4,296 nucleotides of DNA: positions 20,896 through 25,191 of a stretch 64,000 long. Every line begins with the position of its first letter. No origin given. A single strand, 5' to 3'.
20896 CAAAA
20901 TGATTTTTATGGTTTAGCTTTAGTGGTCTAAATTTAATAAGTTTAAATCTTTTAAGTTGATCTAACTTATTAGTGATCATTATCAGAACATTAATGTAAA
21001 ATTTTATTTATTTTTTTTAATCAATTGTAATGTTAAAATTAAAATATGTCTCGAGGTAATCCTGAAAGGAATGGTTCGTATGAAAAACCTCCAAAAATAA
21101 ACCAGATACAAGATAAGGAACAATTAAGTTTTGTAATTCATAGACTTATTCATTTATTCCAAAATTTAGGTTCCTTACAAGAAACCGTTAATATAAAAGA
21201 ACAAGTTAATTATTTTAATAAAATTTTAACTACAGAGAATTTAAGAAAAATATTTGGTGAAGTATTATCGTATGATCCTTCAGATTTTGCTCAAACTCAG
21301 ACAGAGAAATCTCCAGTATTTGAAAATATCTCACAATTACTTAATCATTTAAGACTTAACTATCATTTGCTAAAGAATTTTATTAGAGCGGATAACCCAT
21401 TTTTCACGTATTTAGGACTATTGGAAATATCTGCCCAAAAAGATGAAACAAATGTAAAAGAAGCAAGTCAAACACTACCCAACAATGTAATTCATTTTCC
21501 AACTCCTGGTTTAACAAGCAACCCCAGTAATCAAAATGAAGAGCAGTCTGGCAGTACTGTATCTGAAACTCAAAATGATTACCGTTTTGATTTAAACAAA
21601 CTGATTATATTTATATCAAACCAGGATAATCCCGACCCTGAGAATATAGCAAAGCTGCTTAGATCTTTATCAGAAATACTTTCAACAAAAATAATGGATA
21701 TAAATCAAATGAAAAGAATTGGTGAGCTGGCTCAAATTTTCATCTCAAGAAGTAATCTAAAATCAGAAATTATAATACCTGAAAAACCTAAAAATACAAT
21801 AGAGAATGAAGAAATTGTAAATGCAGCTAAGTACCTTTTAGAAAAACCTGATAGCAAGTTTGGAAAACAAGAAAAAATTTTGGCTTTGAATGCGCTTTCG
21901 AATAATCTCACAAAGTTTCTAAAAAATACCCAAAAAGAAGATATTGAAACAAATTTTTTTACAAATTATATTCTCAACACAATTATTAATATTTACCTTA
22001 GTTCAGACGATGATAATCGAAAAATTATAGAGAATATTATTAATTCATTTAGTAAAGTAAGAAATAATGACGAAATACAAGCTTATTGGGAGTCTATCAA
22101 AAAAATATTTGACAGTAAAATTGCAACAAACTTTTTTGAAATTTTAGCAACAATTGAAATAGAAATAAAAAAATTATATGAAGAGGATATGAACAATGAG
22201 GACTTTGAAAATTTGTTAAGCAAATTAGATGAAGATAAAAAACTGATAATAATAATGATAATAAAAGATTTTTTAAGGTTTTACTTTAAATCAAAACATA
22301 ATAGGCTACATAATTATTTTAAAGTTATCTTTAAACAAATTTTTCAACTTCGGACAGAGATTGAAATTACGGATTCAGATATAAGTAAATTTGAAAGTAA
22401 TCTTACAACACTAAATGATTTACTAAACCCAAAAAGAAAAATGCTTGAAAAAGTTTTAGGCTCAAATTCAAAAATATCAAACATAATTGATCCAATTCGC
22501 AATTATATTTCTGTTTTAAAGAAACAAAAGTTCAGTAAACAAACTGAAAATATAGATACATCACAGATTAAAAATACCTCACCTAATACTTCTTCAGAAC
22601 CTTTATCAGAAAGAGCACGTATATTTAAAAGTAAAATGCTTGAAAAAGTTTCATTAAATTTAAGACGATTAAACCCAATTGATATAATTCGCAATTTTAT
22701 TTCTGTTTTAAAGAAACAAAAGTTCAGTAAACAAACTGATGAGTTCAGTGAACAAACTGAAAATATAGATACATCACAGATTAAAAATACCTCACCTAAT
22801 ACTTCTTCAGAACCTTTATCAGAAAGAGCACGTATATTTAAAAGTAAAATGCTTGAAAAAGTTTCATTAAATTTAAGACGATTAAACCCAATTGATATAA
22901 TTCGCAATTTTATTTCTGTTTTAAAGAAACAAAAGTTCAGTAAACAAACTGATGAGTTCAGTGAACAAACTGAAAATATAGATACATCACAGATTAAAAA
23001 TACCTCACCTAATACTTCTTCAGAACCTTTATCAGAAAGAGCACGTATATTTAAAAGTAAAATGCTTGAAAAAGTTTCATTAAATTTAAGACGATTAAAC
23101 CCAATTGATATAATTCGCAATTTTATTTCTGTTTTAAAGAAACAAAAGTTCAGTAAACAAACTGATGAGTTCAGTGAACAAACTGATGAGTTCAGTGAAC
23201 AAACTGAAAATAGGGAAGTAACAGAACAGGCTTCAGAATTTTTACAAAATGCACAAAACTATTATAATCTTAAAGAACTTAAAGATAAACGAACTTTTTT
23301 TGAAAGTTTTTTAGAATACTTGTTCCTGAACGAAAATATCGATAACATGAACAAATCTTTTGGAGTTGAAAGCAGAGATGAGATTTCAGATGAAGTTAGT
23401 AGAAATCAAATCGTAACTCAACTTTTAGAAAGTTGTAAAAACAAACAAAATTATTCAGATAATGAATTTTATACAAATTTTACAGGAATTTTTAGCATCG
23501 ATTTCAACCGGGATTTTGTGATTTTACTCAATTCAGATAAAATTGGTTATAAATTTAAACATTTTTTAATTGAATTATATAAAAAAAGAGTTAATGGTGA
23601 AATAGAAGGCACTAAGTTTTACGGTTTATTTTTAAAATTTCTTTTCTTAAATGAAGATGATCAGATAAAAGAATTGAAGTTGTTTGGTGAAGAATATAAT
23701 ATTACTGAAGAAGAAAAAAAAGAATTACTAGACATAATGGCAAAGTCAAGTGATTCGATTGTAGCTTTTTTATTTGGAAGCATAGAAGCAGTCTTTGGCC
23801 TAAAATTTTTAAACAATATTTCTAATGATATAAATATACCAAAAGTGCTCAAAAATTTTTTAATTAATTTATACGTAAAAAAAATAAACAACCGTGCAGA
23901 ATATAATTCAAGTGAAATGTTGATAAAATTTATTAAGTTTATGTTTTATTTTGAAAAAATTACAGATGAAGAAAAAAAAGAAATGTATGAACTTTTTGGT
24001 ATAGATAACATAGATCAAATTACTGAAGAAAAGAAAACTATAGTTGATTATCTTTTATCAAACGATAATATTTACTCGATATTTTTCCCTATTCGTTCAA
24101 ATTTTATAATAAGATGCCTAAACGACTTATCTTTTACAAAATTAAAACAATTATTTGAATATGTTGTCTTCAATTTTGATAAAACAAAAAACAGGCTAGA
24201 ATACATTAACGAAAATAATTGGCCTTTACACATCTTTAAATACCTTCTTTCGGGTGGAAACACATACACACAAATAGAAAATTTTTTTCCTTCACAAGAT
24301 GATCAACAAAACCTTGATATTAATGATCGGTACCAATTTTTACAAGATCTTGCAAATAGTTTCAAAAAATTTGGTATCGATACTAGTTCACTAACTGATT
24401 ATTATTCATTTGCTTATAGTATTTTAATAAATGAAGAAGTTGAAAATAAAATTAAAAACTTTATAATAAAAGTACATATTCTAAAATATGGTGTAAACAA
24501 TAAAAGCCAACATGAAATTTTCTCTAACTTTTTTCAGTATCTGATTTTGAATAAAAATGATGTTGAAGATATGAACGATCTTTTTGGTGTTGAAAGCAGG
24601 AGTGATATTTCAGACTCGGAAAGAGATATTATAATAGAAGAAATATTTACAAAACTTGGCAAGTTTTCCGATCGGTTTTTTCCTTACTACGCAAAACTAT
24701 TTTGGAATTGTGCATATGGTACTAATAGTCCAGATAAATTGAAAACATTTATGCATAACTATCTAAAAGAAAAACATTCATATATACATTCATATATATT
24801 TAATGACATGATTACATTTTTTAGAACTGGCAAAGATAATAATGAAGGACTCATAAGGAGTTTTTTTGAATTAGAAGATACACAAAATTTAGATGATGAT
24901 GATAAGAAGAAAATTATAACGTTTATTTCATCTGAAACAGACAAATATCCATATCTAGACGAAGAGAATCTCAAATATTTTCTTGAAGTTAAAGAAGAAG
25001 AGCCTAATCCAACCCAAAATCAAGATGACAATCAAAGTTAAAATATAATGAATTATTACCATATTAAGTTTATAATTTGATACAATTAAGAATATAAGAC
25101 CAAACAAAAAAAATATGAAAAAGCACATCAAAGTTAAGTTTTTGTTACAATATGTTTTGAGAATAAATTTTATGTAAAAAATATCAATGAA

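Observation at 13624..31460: About 18-kb island of giant orphan proteins with adaptor-like paralogs, next to a T4CP-like ATPase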

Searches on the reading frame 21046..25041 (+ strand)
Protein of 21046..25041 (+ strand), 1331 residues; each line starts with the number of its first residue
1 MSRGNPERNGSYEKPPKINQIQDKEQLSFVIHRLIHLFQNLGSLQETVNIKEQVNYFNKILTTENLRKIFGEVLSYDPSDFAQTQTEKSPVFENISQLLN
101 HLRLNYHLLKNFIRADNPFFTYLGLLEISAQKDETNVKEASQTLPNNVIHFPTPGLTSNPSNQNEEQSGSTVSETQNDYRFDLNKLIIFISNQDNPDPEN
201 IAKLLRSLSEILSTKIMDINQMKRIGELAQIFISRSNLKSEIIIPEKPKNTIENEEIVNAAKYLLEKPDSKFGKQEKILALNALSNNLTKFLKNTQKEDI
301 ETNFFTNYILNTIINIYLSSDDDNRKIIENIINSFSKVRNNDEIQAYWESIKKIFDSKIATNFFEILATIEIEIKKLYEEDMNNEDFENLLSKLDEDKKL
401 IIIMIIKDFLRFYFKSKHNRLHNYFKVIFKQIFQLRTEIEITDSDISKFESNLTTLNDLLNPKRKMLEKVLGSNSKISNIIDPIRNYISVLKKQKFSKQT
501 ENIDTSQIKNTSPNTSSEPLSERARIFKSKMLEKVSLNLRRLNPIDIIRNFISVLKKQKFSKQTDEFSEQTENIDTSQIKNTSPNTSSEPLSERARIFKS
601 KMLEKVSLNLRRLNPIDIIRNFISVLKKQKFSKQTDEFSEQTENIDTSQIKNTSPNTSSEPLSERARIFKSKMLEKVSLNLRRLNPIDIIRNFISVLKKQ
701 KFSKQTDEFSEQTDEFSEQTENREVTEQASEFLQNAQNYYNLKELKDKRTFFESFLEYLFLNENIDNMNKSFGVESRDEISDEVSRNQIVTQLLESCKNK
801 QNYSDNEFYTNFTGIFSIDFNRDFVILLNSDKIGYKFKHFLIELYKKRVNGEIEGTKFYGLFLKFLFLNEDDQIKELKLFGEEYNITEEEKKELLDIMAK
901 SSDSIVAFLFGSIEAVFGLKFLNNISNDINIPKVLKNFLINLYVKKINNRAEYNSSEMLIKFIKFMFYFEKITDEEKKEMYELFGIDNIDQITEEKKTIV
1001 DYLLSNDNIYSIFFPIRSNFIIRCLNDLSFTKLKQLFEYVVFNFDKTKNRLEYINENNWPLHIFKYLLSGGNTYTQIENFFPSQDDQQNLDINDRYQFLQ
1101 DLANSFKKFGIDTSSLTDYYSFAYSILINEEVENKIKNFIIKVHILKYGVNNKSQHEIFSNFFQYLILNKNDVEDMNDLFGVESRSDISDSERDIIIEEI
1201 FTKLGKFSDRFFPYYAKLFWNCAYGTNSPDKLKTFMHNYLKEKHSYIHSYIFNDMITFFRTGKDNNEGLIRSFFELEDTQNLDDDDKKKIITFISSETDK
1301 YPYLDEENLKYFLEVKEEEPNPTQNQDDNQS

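Call 4: search_protein_families(library=pfam, proteins=[window:21046-25041:+], max_evalue=0.1)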
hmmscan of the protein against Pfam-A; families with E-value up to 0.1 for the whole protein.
window:21046-25041:+ (1331 aa): 2 families
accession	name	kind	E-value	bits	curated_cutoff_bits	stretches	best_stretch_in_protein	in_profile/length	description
PF00512.31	HisKA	-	0.0021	18.5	26.9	0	543-577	15-46/66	His Kinase A (phospho-acceptor) domain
PF01371.25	Trp_repressor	-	0.029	14.9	27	0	344-376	3-34/88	Trp repressor protein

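Call 37: search_protein_families(library=ncbifam, proteins=[window:21046-25041:+], max_evalue=0.01)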
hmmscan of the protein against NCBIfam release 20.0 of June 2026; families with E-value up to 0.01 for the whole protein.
window:21046-25041:+ (1331 aa): 0 families

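Call 39: search_protein_families(library=phrogs, proteins=[window:21046-25041:+], max_evalue=0.01)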
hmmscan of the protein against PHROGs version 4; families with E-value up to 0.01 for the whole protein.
window:21046-25041:+ (1331 aa): 0 families

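Call 40: search_protein_families(library=padloc, proteins=[window:21046-25041:+], max_evalue=0.01)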
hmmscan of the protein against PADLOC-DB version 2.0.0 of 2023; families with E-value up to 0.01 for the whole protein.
window:21046-25041:+ (1331 aa): 0 families

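Call 51: find_related_loci(query=window:21046-25041:+, collection=viral_contigs, flank=10000)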
Query window:21046-25041:+ (1331 aa) in viral_contigs; peptide patterns used: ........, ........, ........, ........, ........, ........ (x = any residue, [..] = any of these).
7 stretches matched a pattern, but none encodes a relative of the query by tblastn (E <= 1e-3).

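Call 54: list_cluster_members(proteins=[window:21046-25041:+, window:13792-14991:+, window:15145-16098:+, window:19912-20865:+, window:10448-12829:-, window:16430-19528:+])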
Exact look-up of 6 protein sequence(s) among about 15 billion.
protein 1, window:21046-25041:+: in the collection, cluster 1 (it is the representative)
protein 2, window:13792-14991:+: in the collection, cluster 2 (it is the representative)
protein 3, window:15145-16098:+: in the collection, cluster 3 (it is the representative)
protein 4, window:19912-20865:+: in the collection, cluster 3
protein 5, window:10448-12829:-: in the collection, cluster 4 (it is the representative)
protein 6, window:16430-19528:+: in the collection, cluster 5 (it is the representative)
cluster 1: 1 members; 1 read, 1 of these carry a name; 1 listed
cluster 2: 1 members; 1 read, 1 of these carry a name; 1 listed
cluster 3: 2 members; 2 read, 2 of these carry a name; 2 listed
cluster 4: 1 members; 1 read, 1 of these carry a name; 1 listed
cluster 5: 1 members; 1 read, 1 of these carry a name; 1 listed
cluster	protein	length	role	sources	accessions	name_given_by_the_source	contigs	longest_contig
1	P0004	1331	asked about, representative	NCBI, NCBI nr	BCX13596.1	MAG: hypothetical protein KatS3mg085_128 [Candidatus Dojkabacteria bacterium]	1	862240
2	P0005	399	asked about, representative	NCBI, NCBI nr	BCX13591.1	MAG: hypothetical protein KatS3mg085_123 [Candidatus Dojkabacteria bacterium]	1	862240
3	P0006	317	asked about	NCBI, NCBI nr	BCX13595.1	MAG: hypothetical protein KatS3mg085_127 [Candidatus Dojkabacteria bacterium]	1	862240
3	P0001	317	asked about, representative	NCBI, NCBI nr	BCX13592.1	MAG: hypothetical protein KatS3mg085_124 [Candidatus Dojkabacteria bacterium]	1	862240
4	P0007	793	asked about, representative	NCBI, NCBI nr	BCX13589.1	MAG: hypothetical protein KatS3mg085_121 [Candidatus Dojkabacteria bacterium]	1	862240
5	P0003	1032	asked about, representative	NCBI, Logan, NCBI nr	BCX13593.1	MAG: hypothetical protein KatS3mg085_125 [Candidatus Dojkabacteria bacterium]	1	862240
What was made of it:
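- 21046..25041 (+): 1331-aa protein (KatS3mg085_128). N-terminal ~145-aa domain shared with the next gene (21046-21480), a tandem-repeat region and six ~100-aa helical modules. Singleton cluster (call 54).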

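Call 69: search_solved_structures(query=window:21046-25041:+, max_evalue=1)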
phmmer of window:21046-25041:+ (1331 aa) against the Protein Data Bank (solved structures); distinct sequences matched with E-value up to 1: 0.
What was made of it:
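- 21046..25041 (+): No family or PDB match (calls 4, 37, 39, 40, 69).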

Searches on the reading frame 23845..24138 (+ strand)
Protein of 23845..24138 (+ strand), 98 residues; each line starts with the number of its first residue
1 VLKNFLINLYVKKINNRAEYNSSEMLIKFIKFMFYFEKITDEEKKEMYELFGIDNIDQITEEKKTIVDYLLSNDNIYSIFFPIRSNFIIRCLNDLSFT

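Call 53: find_homologous_proteins(query=A1, max_evalue=0.1)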
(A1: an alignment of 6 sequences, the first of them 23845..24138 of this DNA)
Query A1 (6 sequences): 418 candidates shared short words with the query, none scored E <= 0.1.
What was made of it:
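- Tried and rejected: It therefore failed its positive control and is not a valid negative (calls 53, 54).
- The profile search for the 1331-aa repeats failed its positive control (call 53).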

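Call 55: predict_structure(alignment_id=A1)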
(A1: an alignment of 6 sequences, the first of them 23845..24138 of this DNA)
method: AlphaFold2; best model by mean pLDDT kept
length: 98 residues; sequences in the alignment: 6
mean_pLDDT: 82.9   pTM: 0.73
mean pLDDT of the five models: 82.9, 81.3, 79.4, 72.2, 70.8
residues with pLDDT >= 90: 31; 70-90: 51; 50-70: 14; < 50: 2
segments of 3 or more residues with pLDDT < 50: none
pLDDT, mean of each block of 10 residues (from residue 1): 92 87 88 88 94 91 85 81 65 53
secondary structure, 60 per line:
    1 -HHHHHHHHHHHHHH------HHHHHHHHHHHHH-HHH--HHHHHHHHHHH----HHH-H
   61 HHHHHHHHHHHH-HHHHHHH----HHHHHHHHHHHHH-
elements in order: H2-15 H22-34 H41-51 H60-72 H74-80 H85-97

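Call 58: fold_search(model_id=the predicted structure, library=pdb)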
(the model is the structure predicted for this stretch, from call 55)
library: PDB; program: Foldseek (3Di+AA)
matches with E <= 10: 8; with E <= 0.001: 0
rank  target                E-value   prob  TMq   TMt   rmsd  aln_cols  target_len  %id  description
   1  4wc2_A                7.1e+00  0.04  0.24  0.09  11.3        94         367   10  Crystal structure of tRNA nucleotidyltransferase complexed with a primer tRNA and an incoming ATP analog (released 2015-04-15)
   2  6b5q_B                8.9e+00  0.07  0.36  0.21  10.7        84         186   12  DCN1 bound to 38 (released 2018-02-28)
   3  5ufi_A                8.9e+00  0.07  0.36  0.21  11.5        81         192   15  DCN1 bound to DI-591 (released 2017-11-01)
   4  3o6b_A                8.9e+00  0.06  0.31  0.18  11.5        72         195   15  A Dual E3 Mechanism for Rub1 Ligation to Cdc53: Dcn1(P)-Cdc53(WHB) low resolution (released 2010-09-15)
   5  9iv9_B                8.9e+00  0.03  0.21  0.15  12.0        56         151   18  Cryo-EM structure of a truncated Nipah Virus L Protein bound by Phosphoprotein Tetramer (released 2025-05-21)
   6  2ao9_E                9.4e+00  0.03  0.23  0.21   9.0        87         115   10  Structural Genomics, The crystal structure of a Phage protein (phBC6A51) from Bacillus cereus ATCC 14579 (released 2005-09-27)
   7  3hse_B                9.4e+00  0.03  0.24  0.21  11.8        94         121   12  Crystal structure of Staphylococcus aureus protein SarZ in reduced form (released 2009-07-07)
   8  3o2p_A                1.0e+01  0.06  0.34  0.19  11.3        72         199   15  A Dual E3 Mechanism for Rub1 Ligation to Cdc53: Dcn1(P)-Cdc53(WHB) (released 2010-09-15)

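Call 88: fold_search(model_id=the predicted structure, library=viral)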
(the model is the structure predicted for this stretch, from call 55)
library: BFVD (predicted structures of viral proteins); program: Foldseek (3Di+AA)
matches with E <= 10: 20; with E <= 0.001: 0
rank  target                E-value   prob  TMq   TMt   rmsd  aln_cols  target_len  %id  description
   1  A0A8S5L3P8            2.0e+00  0.13  0.29  0.10   8.8        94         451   13  Maturation protein [ssRNA phage Zoerhiza.1_24]
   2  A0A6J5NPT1            3.2e+00  0.15  0.41  0.29   7.3        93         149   12  Transcription regulator LuxR, C-terminal [uncultured Caudovirales phage]
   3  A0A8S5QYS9            3.2e+00  0.04  0.20  0.20  13.3        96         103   19  Uncharacterized protein [Siphoviridae sp. ctg6Y13]
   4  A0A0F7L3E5            3.2e+00  0.04  0.22  0.19  14.8       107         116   15  Uncharacterized protein [uncultured marine virus]
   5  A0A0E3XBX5            5.0e+00  0.04  0.21  0.21  14.1        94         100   13  Uncharacterized protein [Enterococcus phage EFLK1]
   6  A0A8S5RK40            5.9e+00  0.08  0.36  0.33   8.5       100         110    9  Uncharacterized protein [virus sp. ctDJ83]
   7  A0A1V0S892            5.9e+00  0.01  0.17  0.08  21.4       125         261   15  SWPV1-284 [Shearwaterpox virus]
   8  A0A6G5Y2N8            6.6e+00  0.10  0.35  0.37   4.6        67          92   19  (no name in the UniProt tables at hand)
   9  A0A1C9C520            6.6e+00  0.06  0.38  0.14   9.7       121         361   13  Transcription factor TFIIB cyclin-like domain-containing protein [Heterosigma akashiwo virus 01]
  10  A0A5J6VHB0            7.8e+00  0.03  0.30  0.10  11.8       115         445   19  Uncharacterized protein [Megaviridae environmental sample]
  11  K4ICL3                7.8e+00  0.02  0.19  0.23   6.7        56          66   12  Uncharacterized protein [Escherichia phage NJ01]
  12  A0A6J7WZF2            8.3e+00  0.04  0.32  0.30  13.4        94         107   13  Uncharacterized protein [uncultured Caudovirales phage]
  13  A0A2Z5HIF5            8.3e+00  0.02  0.21  0.16  17.7       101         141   14  (no name in the UniProt tables at hand)
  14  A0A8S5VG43            9.3e+00  0.05  0.26  0.30   6.9        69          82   12  LAMBDA REPRESSOR (TRIPLE MUTANT)/DNA COMPLEX-DNA COMPLEX, DOUBLE HELIX, TRANSCRIPTION-DNA.1A [Siphoviridae sp. ct3R43]
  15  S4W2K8                9.3e+00  0.03  0.24  0.30   7.4        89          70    8  Uncharacterized protein [Pandoravirus salinus]
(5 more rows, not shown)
